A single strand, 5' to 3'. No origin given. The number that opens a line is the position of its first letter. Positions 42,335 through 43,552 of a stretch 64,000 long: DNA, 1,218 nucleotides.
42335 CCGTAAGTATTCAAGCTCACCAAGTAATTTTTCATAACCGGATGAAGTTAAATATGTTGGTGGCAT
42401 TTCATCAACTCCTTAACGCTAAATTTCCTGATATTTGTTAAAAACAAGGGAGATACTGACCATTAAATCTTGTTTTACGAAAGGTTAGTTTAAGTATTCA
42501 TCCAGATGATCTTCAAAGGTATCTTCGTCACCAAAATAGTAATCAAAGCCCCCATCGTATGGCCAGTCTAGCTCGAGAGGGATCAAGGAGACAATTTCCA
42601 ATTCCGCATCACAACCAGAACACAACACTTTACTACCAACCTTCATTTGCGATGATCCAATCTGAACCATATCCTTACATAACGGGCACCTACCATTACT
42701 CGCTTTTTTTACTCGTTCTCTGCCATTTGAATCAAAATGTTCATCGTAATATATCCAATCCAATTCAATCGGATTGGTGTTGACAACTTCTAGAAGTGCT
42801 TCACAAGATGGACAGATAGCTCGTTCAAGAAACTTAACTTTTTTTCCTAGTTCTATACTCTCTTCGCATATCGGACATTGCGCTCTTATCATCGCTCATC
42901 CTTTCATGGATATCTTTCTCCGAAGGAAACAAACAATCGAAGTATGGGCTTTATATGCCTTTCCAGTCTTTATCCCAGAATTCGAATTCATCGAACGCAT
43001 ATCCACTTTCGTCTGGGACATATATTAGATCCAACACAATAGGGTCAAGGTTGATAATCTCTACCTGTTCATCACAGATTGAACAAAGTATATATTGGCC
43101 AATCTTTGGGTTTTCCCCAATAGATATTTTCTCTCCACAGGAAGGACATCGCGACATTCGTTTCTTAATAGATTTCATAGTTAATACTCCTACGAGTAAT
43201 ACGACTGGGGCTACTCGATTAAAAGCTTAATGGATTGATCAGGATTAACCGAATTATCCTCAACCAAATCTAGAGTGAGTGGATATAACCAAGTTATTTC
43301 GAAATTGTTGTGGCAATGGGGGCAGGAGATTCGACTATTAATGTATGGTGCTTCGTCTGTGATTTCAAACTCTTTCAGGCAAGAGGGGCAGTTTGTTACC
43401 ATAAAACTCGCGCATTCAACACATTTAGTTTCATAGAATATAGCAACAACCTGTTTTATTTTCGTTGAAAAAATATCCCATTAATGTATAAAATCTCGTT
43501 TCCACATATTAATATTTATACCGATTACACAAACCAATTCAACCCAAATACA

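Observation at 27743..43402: Seven LysW-type zinc-ribbon modules in six small genes, detached from any lysine/arginine carrier pathway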

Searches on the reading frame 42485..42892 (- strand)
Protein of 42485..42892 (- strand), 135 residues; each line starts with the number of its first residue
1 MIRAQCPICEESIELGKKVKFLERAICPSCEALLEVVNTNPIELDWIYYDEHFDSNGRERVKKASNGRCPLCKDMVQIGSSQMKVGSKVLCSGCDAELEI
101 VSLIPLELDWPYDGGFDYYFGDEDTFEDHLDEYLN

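Call 3: search_protein_families(library=pfam, proteins=[window:42485-42892:-], max_evalue=1)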
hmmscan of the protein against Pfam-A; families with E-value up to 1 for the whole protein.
window:42485-42892:- (135 aa): 36 families (the best 25 are shown)
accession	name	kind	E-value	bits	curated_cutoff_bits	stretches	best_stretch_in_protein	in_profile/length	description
PF21344.3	Zn_ribbon_LysW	-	3.1e-14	52.8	27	2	4-45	1-42/46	Alpha-aminoadipate carrier protein LysW-like, globular domain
PF24042.1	DUF7351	-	0.0007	19.8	31.2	1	4-79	2-79/177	Domain of unknown function (DUF7351)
PF07191.17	Zn_ribbon_6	-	0.00075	19.9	25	1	4-38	17-43/67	Double zinc ribbon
PF18912.6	DZR_2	-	0.0017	18.6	27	1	68-100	9-33/56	Double zinc ribbon domain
PF14471.11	DUF4428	-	0.01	16.1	27.8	1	5-31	1-27/51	Domain of unknown function (DUF4428)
PF14616.11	Rua1_C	-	0.011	16.5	27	0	57-84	78-105/122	Transcription regulator Rua1, C-terminal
PF03884.20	YacG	-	0.012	15.7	25.5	0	5-18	2-15/52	DNA gyrase inhibitor YacG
PF14354.12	Lar_restr_allev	-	0.013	16.1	28.6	0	5-32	5-33/58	Restriction alleviation protein Lar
PF25207.1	DUF7837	-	0.02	15.4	27.8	0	64-77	3-16/47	Domain of unknown function (DUF7837)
PF10764.14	Gin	-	0.021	15.2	27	1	6-49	1-40/45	Inhibitor of sigma-G Gin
PF24441.1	DUF7560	-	0.021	15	27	0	5-19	7-21/44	Family of unknown function (DUF7560)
PF23548.1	Zn_ribbon_FGT1_2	-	0.023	14.7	27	0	27-36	5-14/35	FORGETTER1 second zinc ribbon domain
PF25403.1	zf-C2H2_ZFAND2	-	0.026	15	27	0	69-79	5-15/40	ZFAND2A/B-like C2H2 zinc finger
PF13719.11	Zn_ribbon_5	-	0.03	14.5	29.3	1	68-94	4-31/37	zinc-ribbon domain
PF21302.3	Zn_ribbon_RlmA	-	0.034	14.6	27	0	5-16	2-13/44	RlmA, N-terminal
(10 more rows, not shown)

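Call 4: search_protein_families(library=ncbifam, proteins=[window:42485-42892:-], max_evalue=1)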
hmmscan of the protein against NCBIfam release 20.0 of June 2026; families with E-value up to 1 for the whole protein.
window:42485-42892:- (135 aa): 12 families
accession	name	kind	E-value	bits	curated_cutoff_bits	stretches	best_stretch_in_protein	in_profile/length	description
TIGR01206.1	lysW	equivalog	2.1e-10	40.3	53.2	2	3-45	2-43/54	lysine biosynthesis protein LysW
NF041070.1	carrier_LysW_Arch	domain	6.5e-07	29.3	75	2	4-45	3-46/57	alpha-aminoadipate/glutamate carrier protein LysW/ArgW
NF038384.1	zinc_YnfU_fam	subfamily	0.00038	20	36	2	58-96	8-46/52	YnfU family zinc-binding protein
NF004543.0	PRK05888.2-5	equivalog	0.0052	16.3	243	1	20-109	54-143/217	NADH-quinone oxidoreductase subunit NuoI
NF041259.1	mono_DmmA_fam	domain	0.023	15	60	1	68-101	53-83/101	dimethylamine monooxygenase subunit DmmA family protein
TIGR04104.1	cxxc_20_cxxc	subfamily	0.033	14.6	45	0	5-35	2-36/93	TIGR04104 family putative zinc finger protein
NF011683.0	PRK15103.1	equivalog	0.041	12.9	562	0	6-42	13-48/421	membrane integrity-associated transporter subunit PqiA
TIGR02200.1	GlrX_actino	hypoth_equivalog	0.071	13.5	89.5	1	22-68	5-49/77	mycoredoxin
NF001638.0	PRK00418.1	equivalog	0.14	12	83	0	2-21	6-25/65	DNA gyrase inhibitor YacG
TIGR02605.1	CxxC_CxxC_SSSS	subfamily_domain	0.25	11.5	31.3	1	5-36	7-39/52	FmdB family zinc ribbon protein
TIGR02578.2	cas_TM1811_Csm1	equivalog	0.28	9.8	170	0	56-86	387-418/753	type III-A CRISPR-associated protein Cas10/Csm1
TIGR00155.1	pqiA_fam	subfamily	0.59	9.1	260.35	0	5-38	15-47/403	PqiA/YebS family transporter subunit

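Call 11: search_solved_structures(query=window:42485-42892:-, max_evalue=10, show_alignments=3)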
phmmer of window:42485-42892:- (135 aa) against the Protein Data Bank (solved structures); distinct sequences matched with E-value up to 10: 6.
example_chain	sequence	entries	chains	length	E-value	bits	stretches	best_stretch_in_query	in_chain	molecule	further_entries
5k2m_E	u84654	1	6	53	0.00025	24.3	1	5-46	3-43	Probable lysine biosynthesis protein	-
3wwl_A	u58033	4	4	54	0.00046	23.4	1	67-110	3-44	Alpha-aminoadipate carrier protein LysW | OrfF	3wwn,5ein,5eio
6zxw_H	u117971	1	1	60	0.17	15.1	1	68-105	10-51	Uncharacterized protein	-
2k8f_A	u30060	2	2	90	1.3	12.2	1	61-84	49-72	Histone acetyltransferase p300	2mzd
2mh0_B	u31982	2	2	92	1.3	12.2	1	61-83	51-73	Histone acetyltransferase p300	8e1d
7xfg_A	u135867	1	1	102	1.9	11.7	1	61-84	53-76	Histone acetyltransferase p300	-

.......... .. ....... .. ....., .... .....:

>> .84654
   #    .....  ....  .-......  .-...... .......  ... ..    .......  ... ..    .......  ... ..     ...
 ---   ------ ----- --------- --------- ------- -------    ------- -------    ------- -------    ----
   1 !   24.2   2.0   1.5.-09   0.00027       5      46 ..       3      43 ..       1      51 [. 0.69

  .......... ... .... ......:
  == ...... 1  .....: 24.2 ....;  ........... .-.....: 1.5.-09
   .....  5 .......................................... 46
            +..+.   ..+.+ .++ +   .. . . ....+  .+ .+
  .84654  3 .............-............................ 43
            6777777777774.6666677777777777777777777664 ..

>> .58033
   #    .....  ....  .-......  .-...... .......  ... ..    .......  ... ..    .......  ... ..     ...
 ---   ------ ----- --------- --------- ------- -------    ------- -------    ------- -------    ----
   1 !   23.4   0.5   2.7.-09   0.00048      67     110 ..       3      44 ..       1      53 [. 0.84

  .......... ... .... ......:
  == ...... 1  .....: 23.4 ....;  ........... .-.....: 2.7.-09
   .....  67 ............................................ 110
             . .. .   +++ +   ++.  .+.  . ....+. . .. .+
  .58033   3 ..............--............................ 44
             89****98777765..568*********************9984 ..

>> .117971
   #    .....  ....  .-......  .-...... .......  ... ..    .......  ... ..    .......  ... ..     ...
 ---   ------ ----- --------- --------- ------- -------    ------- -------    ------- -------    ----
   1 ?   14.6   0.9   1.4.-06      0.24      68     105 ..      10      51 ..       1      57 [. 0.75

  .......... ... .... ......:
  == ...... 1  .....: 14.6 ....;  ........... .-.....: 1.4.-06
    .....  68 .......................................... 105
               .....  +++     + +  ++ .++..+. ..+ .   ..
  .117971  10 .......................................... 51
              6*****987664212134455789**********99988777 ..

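Call 23: find_related_loci(query=A2, collection=genome_contigs, flank=10000)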
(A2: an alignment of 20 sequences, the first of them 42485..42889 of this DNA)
Query A2 (134 aa) in genome_contigs; peptide patterns used: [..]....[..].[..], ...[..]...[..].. (x = any residue, [..] = any of these).
33 stretches matched a pattern; 3 encode a relative of the query (tblastn E <= 1e-3); 3 distinct loci.
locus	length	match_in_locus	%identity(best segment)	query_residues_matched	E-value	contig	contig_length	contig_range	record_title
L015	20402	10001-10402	99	1-134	5e-88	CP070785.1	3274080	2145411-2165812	MAG: Chloroflexota bacterium isolate bin156 chromosome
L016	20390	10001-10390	62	2-132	1e-50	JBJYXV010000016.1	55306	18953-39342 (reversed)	MAG: Anaerolineales bacterium isolate S5_7_050615r2r1_1 S5_7_050615r2r1_1_000000000016, whole genome shotgun sequence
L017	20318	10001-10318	65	3-110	7e-47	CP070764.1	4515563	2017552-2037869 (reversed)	MAG: Chloroflexota bacterium isolate bin26 chromosome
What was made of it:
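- Tried and rejected: The genome scan with the D-type alignment returned only three species representatives (call 23), so the genome-wide distribution rests on metagenomes.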

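Call 37: predict_structure(alignment_id=A2)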
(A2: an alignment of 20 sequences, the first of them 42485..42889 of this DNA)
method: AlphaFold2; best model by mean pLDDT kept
length: 134 residues; sequences in the alignment: 20
mean_pLDDT: 68.5   pTM: 0.39
mean pLDDT of the five models: 68.5, 66.7, 63.9, 62.6, 54.7
residues with pLDDT >= 90: 0; 70-90: 81; 50-70: 17; < 50: 36
segments of 3 or more residues with pLDDT < 50: 49-62, 113-134
pLDDT, mean of each block of 10 residues (from residue 1): 85 83 84 86 74 39 67 76 75 82 72 42 38 41
secondary structure, 60 per line:
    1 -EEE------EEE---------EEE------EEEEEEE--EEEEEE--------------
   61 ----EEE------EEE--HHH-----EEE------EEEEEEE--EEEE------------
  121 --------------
elements in order: E2-4 E11-13 E23-25 E32-38 E41-46 E65-67 E74-76 E87-89 E96-102 E105-108
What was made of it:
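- Checked: The AlphaFold2 model of D shows two beta zinc-ribbon modules (pLDDT 75-86) with a disordered linker and tail (call 37).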

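Call 42: fold_search(model_id=the predicted structure, library=pdb)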
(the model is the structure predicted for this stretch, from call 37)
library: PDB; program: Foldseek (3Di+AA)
matches with E <= 10: 90; with E <= 0.001: 0
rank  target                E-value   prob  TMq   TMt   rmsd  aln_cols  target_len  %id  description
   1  3wwn_B                2.7e-03  1.00  0.33  0.78   2.3        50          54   28  Crystal structure of LysZ from Thermus thermophilus complex with LysW (released 2014-11-19)
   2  5eio_C                4.4e-03  1.00  0.33  0.90   1.3        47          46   30  Crystal structure of LysY from Thermus thermophilus complexed with NADP+ and LysW-gamma-aminoadipic semialdehyde (released 2016-03-23)
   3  3wwl                  7.6e-03  1.00  0.34  0.79   1.8        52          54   27  Crystal structure of lysine biosynthetic amino acid carrier protein LysW from Thermus thermophilus conjugated with alpha (released 2014-11-19)
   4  5k2m_F                1.6e-02  1.00  0.32  0.76   3.6        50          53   36  Bifunctional LysX/ArgX from Thermococcus kodakarensis with LysW-gamma-AAA (released 2016-09-07)
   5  5k2m_E                3.5e-02  1.00  0.31  0.75   3.9        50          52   36  Bifunctional LysX/ArgX from Thermococcus kodakarensis with LysW-gamma-AAA (released 2016-09-07)
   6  3vpb_E                6.1e-02  1.00  0.33  0.74   3.4        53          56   21  ArgX from Sulfolobus tokodaii complexed with LysW/Glu/ADP/Mg/Zn/Sulfate (released 2013-02-27)
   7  9qm9_A                2.1e-01  0.33  0.20  0.34  12.1        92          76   15  TMEM55B tandem RING-like domains in complex with RILPL1 C-terminal peptide (released 2025-08-20)
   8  6sc9_A                3.4e-01  0.23  0.23  0.09  15.1       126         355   14  dAb3/HOIP-RBR-HOIPIN-8 (released 2019-11-27)
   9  6upx_I                3.8e-01  0.12  0.14  0.18  14.1       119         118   14  RNA polymerase II elongation complex with 5-guanidinohydantoin lesion in state 1 (released 2020-06-10)
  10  6upy_I                4.9e-01  0.12  0.17  0.19  14.1       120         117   13  RNA polymerase II elongation complex with 5-guanidinohydantoin lesion in state 2E (released 2020-06-10)
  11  9gdh_F                6.5e-01  0.12  0.23  0.05  15.1       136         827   14  RNAP-TopoI complex on long-overhang scaffold - orientation 2 (released 2025-11-05)
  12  9kbo_B                6.5e-01  0.07  0.15  0.09  15.1        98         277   13  Crystal structure of human Shiftless (SFL) containing phosphorylation sites Ser249, Thr250, Thr253 and Ser256 (released 2025-11-19)
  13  8qsz_I                7.8e-01  0.13  0.20  0.27  13.6       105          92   13  Structure of s. pombe RNA polymerase II in complex with DSIF and Rat1/Rai1 (released 2024-10-23)
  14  9kbo_A                8.3e-01  0.06  0.15  0.08  15.0        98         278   13  Crystal structure of human Shiftless (SFL) containing phosphorylation sites Ser249, Thr250, Thr253 and Ser256 (released 2025-11-19)
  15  9gda_F                9.3e-01  0.08  0.20  0.04  13.4       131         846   15  RNAP-TopoI complex on duplex scaffold (released 2025-11-05)
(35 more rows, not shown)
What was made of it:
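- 42485..42892 (-): D: protein of 135 aa with two LysW-fold modules, a basic linker and an acidic/aromatic tail. AF2 model and Foldseek hits to LysW (calls 37, 42).
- On LysW/ArgW amino-group carrier protein: The six best Foldseek matches of the AF2 model of D are LysW chains, with TM-score on target 0.74-0.90 (calls 37, 42).
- Closest known: LysW/ArgW amino-group carrier proteins. Same: An ATP-grasp ligase encoded next door (calls 3, 11, 42).
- Checked: Its six best Foldseek PDB matches are all LysW chains (TM-score on target 0.74-0.90, probability 1.0; call 42).
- LysW is the best hit in every family and structure search (calls 3, 4, 11, 42).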

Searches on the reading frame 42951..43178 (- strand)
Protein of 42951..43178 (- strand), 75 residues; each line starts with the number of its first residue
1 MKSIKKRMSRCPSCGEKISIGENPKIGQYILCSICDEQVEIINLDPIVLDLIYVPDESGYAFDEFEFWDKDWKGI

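Call 3: search_protein_families(library=pfam, proteins=[window:42951-43178:-], max_evalue=1)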
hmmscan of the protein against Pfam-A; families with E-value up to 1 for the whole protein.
window:42951-43178:- (75 aa): 17 families
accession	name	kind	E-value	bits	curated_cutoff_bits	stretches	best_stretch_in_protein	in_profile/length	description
PF21344.3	Zn_ribbon_LysW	-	3.4e-07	30.2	27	1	10-51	2-43/46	Alpha-aminoadipate carrier protein LysW-like, globular domain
PF13248.11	Zn_ribbon_3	-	0.0012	18.6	27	1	8-21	2-15/26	zinc-ribbon domain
PF06750.18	A24_N_bact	-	0.015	15.8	23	1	2-40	21-63/84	Bacterial Peptidase A24 N-terminal domain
PF14354.12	Lar_restr_allev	-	0.024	15.3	28.6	1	9-37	4-33/58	Restriction alleviation protein Lar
PF12773.13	DZR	-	0.042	14.5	27.3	1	4-39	8-34/45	Double zinc ribbon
PF23475.1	zf-Tbcl_FmdE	-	0.058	13.3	23.2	1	5-16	4-15/35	FmdE treble clef zinc finger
PF07191.17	Zn_ribbon_6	-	0.061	13.8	25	1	10-43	2-30/67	Double zinc ribbon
PF19108.5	DUF5795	-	0.07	13.6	27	1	3-37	31-66/74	Family of unknown function (DUF5795)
PF03604.18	Zn_ribbon_RPAB4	-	0.1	12.7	24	0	31-47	2-18/32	DNA directed RNA polymerase, 7 kDa subunit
PF18912.6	DZR_2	-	0.13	12.5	27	1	10-42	9-34/56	Double zinc ribbon domain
PF18439.7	zf_UBZ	-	0.14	12.3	25.6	0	11-20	5-14/32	Ubiquitin-Binding Zinc Finger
PF14206.11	Cys_rich_CPCC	-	0.16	12.2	24.5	1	10-36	2-25/75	Cysteine-rich CPCC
PF24441.1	DUF7560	-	0.17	12.1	27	0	10-21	7-18/44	Family of unknown function (DUF7560)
PF05605.18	zf-Di19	-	0.32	11.7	27.5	0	28-40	30-42/54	Drought induced 19 protein (Di19), zinc-binding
PF25207.1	DUF7837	-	0.52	10.8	27.8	1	9-19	6-16/47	Domain of unknown function (DUF7837)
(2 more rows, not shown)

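Call 4: search_protein_families(library=ncbifam, proteins=[window:42951-43178:-], max_evalue=1)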
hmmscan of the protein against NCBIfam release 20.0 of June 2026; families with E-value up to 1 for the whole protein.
window:42951-43178:- (75 aa): 6 families
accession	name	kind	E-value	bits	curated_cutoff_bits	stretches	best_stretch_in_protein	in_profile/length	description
TIGR01206.1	lysW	equivalog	2.9e-07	30.3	53.2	1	10-51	4-44/54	lysine biosynthesis protein LysW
NF041070.1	carrier_LysW_Arch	domain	0.0015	18.5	75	1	10-52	4-48/57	alpha-aminoadipate/glutamate carrier protein LysW/ArgW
NF001607.0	PRK00398.1-4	equivalog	0.03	14.1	89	1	7-28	27-48/53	DNA-directed RNA polymerase subunit P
NF001606.0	PRK00398.1-3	equivalog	0.063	13.1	72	0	10-23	21-34/44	DNA-directed RNA polymerase subunit P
TIGR03655.1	anti_R_Lar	subfamily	0.088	13.1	39.6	1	10-41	3-40/55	Lar family restriction alleviation protein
NF041913.1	HVO_2142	equivalog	0.15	11.9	90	1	9-35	12-39/48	HVO_2142 family zinc finger protein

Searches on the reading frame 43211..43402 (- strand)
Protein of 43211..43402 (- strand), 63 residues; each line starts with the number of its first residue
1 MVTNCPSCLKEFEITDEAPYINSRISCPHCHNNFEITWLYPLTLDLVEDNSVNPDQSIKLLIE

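Call 3: search_protein_families(library=pfam, proteins=[window:43211-43402:-], max_evalue=1)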
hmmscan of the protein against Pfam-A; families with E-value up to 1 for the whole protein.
window:43211-43402:- (63 aa): 32 families (the best 25 are shown)
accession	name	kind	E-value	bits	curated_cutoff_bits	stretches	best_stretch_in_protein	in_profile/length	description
PF13717.11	Zn_ribbon_4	-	4.9e-06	26.8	30.3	2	1-17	1-17/36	zinc-ribbon domain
PF23550.1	zf_Tbcl_Rhp7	-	0.00033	20.5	27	1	2-15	4-17/39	DNA repair protein rhp7 treble clef domain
PF24460.1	DUF7575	-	0.00035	20.3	28.5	1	25-33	4-12/28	Domain of unknown function (DUF7575)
PF03884.20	YacG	-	0.0014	18.7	25.5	1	4-20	2-18/52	DNA gyrase inhibitor YacG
PF22747.2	Zn_ribbon_DUF2089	-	0.0016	18.9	27.6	1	27-39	1-13/32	DUF2089 zinc ribbon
PF15750.11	UBZ_FAAP20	-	0.0016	18.7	25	1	4-13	3-12/35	Ubiquitin-binding zinc-finger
PF25206.1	DUF7836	-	0.002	18.4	26.7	1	4-34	9-40/59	Domain of unknown function (DUF7836)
PF24441.1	DUF7560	-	0.0022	18.1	27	0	25-37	6-18/44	Family of unknown function (DUF7560)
PF21344.3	Zn_ribbon_LysW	-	0.0024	17.9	27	1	4-48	2-45/46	Alpha-aminoadipate carrier protein LysW-like, globular domain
PF13719.11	Zn_ribbon_5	-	0.0039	17.4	29.3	0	24-35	2-13/37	zinc-ribbon domain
PF23551.1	Zn_ribbon_20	-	0.0058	17.1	27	1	20-34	18-32/35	Zinc beta-ribbon domain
PF14369.11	Zn_ribbon_19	-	0.0065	17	30.8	1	22-34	18-31/35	zinc-ribbon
PF14353.12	CpXC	-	0.0079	16.6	25.4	1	25-39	1-15/121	CpXC protein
PF23548.1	Zn_ribbon_FGT1_2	-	0.0085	16.1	27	1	19-31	15-27/35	FORGETTER1 second zinc ribbon domain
PF22191.2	IBR_1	-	0.0092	16.3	27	1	25-35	4-14/47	IBR domain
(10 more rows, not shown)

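Call 4: search_protein_families(library=ncbifam, proteins=[window:43211-43402:-], max_evalue=1)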
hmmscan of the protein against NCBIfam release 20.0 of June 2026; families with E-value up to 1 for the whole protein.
window:43211-43402:- (63 aa): 10 families
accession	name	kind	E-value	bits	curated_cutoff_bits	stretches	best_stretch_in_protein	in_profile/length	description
TIGR02098.1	MJ0042_CXXC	domain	0.0001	21.9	20.9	2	24-37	2-15/38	MJ0042-type zinc finger domain-containing protein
NF041197.2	CxxC_Se_CxxC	equivalog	0.0042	17.2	40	0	4-21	20-37/53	dual CXXC motif small (seleno)protein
TIGR04104.1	cxxc_20_cxxc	subfamily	0.017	15.5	45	1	4-39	2-40/93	TIGR04104 family putative zinc finger protein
NF041070.1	carrier_LysW_Arch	domain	0.02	14.9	75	1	1-38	1-37/57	alpha-aminoadipate/glutamate carrier protein LysW/ArgW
TIGR01206.1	lysW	equivalog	0.023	14.6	53.2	1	1-47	1-45/54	lysine biosynthesis protein LysW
TIGR02605.1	CxxC_CxxC_SSSS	subfamily_domain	0.029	14.4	31.3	1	5-32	8-34/52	FmdB family zinc ribbon protein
TIGR00143.1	hypF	equivalog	0.035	12.2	466.1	1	2-37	98-133/741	carbamoyltransferase HypF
NF038384.1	zinc_YnfU_fam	subfamily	0.056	13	36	1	4-36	18-50/52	YnfU family zinc-binding protein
NF040506.1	PG0870_Nterm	domain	0.072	13.2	50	1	22-34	9-21/56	PG0870-related protein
NF001638.0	PRK00418.1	equivalog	0.079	12.8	83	0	2-20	7-25/65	DNA gyrase inhibitor YacG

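Call 70: search_solved_structures(query=A5, max_evalue=1)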
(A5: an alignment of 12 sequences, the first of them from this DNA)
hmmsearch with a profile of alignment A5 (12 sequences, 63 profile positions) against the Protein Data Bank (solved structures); distinct sequences matched with E-value up to 1: 23.
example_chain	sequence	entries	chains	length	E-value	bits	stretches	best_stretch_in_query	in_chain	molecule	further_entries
3wwl_A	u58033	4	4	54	6.2e-09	38.4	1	1-46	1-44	Alpha-aminoadipate carrier protein LysW | OrfF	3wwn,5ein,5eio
5k2m_E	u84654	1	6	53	2.9e-07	33.1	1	2-45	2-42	Probable lysine biosynthesis protein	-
6zxw_H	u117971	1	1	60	0.0077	18.9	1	5-36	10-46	Uncharacterized protein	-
2nb9_A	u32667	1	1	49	0.047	16.4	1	1-34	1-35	Uncharacterized protein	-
4twi_A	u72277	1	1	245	0.079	15.7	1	4-34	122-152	NAD-dependent protein deacylase 1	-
1m2j_A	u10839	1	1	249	0.08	15.6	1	4-34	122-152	Silent Information Regulator 2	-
1m2g_A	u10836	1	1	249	0.081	15.6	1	4-34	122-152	Silent Information Regulator 2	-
1m2h_A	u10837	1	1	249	0.081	15.6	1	4-34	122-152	Silent Information Regulator 2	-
1ici_A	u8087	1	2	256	0.084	15.6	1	4-34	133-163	TRANSCRIPTIONAL REGULATORY PROTEIN, SIR2 FAMILY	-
1m2n_A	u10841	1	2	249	0.087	15.5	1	4-34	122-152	Silent Information Regulator 2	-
1m2k_A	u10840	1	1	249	0.11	15.2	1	4-34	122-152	Silent Information Regulator 2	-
8a3t_U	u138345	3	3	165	0.13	14.9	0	5-22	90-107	Anaphase-promoting complex subunit 11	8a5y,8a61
2e2z_A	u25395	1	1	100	0.19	14.4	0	4-20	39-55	Tim15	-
2cu8_A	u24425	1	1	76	0.54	13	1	2-34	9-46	Cysteine-rich protein 2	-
2l6y_B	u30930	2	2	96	0.62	12.8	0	4-29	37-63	LIM domain only 2, linker, LIM domain-binding protein 1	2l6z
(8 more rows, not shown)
